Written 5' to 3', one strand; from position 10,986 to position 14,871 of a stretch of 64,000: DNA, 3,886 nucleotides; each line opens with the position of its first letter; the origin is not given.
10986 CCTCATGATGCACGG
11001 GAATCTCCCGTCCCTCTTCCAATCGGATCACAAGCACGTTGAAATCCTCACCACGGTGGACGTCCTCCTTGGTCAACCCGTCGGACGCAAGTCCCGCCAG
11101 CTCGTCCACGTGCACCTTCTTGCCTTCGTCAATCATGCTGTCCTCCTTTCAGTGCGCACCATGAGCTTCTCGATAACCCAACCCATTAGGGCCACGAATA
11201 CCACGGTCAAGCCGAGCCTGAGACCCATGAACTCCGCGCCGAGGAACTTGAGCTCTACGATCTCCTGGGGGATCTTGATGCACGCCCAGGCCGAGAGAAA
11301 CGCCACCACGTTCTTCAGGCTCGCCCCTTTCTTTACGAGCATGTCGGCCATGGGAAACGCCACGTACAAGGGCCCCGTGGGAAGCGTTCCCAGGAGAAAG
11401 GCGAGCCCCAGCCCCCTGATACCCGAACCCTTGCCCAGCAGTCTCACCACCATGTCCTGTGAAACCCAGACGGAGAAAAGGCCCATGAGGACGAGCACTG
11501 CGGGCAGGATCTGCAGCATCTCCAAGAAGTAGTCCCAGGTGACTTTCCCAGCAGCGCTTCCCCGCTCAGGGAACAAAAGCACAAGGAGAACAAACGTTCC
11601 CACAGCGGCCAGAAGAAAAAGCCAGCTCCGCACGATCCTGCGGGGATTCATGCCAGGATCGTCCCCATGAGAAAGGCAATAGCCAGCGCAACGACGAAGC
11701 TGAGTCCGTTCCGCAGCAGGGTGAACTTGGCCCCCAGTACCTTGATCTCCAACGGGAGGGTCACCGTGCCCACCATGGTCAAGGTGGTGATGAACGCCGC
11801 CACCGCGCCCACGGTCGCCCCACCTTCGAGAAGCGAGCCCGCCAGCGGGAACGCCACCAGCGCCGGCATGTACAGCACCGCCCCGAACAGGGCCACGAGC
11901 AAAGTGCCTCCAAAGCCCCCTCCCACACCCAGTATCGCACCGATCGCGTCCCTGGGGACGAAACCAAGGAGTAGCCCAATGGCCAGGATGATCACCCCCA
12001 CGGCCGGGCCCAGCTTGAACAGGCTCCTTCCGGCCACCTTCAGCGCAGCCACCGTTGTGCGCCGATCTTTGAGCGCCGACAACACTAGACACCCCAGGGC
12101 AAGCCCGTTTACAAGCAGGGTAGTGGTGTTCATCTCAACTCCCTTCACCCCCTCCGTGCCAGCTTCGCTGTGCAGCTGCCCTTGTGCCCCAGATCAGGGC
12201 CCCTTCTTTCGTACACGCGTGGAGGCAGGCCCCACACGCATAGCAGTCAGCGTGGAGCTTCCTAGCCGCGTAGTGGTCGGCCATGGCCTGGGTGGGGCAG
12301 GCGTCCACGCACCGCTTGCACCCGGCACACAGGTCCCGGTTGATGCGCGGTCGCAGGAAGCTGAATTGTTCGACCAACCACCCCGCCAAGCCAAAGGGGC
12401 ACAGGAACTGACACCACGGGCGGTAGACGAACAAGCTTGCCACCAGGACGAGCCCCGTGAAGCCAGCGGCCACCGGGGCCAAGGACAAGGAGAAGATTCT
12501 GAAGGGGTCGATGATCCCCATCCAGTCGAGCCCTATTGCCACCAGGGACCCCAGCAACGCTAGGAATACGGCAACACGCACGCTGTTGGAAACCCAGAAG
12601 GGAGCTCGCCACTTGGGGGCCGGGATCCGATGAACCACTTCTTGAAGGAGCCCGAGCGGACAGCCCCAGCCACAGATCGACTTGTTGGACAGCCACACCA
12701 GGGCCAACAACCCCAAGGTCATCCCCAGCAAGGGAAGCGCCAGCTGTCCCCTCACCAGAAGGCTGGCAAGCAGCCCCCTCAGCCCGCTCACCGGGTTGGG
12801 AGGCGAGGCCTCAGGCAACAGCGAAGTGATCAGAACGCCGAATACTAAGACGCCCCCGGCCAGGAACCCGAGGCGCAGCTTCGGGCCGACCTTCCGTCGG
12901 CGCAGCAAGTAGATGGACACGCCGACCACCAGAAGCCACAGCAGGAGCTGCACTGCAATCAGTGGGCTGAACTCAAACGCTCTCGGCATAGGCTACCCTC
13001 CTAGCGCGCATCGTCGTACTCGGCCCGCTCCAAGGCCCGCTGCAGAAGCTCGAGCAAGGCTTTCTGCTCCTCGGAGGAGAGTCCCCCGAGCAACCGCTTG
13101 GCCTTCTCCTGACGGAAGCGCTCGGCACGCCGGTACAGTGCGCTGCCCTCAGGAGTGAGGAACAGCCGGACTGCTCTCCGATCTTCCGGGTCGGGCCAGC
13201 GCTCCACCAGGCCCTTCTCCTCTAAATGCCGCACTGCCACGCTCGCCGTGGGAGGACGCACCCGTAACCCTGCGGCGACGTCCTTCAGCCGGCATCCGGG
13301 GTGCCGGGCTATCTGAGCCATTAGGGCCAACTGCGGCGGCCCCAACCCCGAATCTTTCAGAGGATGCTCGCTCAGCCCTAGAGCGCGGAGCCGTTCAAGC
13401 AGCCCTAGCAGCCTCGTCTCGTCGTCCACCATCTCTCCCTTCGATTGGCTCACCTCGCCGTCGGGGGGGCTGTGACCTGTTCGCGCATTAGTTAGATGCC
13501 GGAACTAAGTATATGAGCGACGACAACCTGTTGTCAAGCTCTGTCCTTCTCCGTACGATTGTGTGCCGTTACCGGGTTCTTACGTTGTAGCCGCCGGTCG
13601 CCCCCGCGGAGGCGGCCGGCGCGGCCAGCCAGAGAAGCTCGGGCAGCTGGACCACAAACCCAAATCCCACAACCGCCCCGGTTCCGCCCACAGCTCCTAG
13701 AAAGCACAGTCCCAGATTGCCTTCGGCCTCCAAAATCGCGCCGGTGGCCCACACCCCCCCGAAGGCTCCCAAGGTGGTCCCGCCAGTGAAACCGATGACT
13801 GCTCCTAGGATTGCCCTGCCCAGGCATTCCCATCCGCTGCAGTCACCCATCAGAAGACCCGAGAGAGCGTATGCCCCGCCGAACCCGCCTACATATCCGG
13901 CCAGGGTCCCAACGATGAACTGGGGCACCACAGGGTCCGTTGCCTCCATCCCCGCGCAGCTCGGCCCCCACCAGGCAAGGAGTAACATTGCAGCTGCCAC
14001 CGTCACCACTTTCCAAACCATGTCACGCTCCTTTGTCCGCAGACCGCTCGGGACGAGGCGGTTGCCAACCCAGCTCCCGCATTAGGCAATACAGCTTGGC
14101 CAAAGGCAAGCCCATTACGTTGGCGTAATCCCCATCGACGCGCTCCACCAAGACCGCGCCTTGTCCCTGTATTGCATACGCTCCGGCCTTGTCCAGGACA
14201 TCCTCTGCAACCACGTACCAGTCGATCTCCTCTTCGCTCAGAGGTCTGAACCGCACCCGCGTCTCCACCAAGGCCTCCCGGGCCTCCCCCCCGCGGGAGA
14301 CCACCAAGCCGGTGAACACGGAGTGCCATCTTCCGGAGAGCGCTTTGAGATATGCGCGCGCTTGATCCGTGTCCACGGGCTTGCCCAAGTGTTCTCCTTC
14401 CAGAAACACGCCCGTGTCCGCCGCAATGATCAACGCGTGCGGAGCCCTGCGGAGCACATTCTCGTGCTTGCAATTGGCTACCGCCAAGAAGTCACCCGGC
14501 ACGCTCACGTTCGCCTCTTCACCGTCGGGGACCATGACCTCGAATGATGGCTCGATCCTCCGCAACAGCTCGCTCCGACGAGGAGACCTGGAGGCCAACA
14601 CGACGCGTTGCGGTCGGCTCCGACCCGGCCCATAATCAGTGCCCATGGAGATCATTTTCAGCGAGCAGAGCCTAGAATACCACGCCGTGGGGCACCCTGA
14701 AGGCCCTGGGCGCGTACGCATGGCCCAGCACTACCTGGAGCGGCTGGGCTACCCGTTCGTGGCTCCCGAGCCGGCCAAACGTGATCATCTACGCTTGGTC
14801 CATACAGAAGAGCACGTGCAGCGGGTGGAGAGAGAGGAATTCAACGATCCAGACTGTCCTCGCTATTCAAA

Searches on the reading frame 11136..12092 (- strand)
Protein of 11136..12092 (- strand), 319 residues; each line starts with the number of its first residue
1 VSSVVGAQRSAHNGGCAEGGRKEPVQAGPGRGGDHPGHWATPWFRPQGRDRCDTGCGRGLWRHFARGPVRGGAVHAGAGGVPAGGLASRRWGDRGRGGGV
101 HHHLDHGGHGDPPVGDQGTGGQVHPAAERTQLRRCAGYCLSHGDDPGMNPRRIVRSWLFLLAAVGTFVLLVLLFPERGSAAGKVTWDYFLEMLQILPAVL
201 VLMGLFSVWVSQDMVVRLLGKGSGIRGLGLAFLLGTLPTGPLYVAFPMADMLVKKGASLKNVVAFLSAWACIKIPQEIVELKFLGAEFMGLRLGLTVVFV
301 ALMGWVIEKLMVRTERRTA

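Call 90: search_protein_families(library=pfam, proteins=[window:11136-12092:-], max_evalue=0.00001)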
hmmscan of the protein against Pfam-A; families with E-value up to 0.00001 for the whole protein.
window:11136-12092:- (319 aa): 1 family
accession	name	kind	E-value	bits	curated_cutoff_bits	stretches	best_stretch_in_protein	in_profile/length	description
PF03773.19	ArsP_1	-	3.1e-12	46.7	32.3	1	190-315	14-139/294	Predicted permease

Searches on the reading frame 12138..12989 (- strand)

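Call 90: search_protein_families(library=pfam, proteins=[window:12138-12989:-], max_evalue=0.00001)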
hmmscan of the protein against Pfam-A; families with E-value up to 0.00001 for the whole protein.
window:12138-12989:- (284 aa): 5 families
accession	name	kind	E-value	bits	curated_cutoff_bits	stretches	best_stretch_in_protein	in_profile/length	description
PF12801.12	Fer4_5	-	5.1e-11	42.8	22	1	84-130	2-48/48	4Fe-4S binding domain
PF13187.11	Fer4_9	-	7.7e-09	35.9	27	1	221-261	2-49/52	4Fe-4S dicluster domain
PF13237.11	Fer4_10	-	7.7e-08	32.6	25.5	1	214-259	2-52/53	4Fe-4S dicluster domain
PF00037.32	Fer4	-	7e-07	29.2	21.1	1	215-235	2-22/24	4Fe-4S binding domain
PF12837.12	Fer4_6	-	7.3e-07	29.3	25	1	214-235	2-23/24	4Fe-4S binding domain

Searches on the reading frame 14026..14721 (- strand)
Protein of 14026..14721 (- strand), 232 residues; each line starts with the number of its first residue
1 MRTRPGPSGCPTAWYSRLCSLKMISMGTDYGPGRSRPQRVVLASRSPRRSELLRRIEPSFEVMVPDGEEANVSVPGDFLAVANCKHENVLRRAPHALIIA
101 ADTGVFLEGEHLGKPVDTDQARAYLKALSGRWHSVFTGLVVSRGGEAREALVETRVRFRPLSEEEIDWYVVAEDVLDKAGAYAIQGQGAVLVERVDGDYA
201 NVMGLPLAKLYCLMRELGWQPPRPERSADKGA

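Call 90: search_protein_families(library=pfam, proteins=[window:14026-14721:-], max_evalue=0.00001)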
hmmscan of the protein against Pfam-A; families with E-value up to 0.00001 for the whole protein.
window:14026-14721:- (232 aa): 1 family
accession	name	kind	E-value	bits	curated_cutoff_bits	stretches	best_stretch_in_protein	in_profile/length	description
PF02545.19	Maf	-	2.7e-53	180.9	27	1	39-216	1-186/187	Maf-like protein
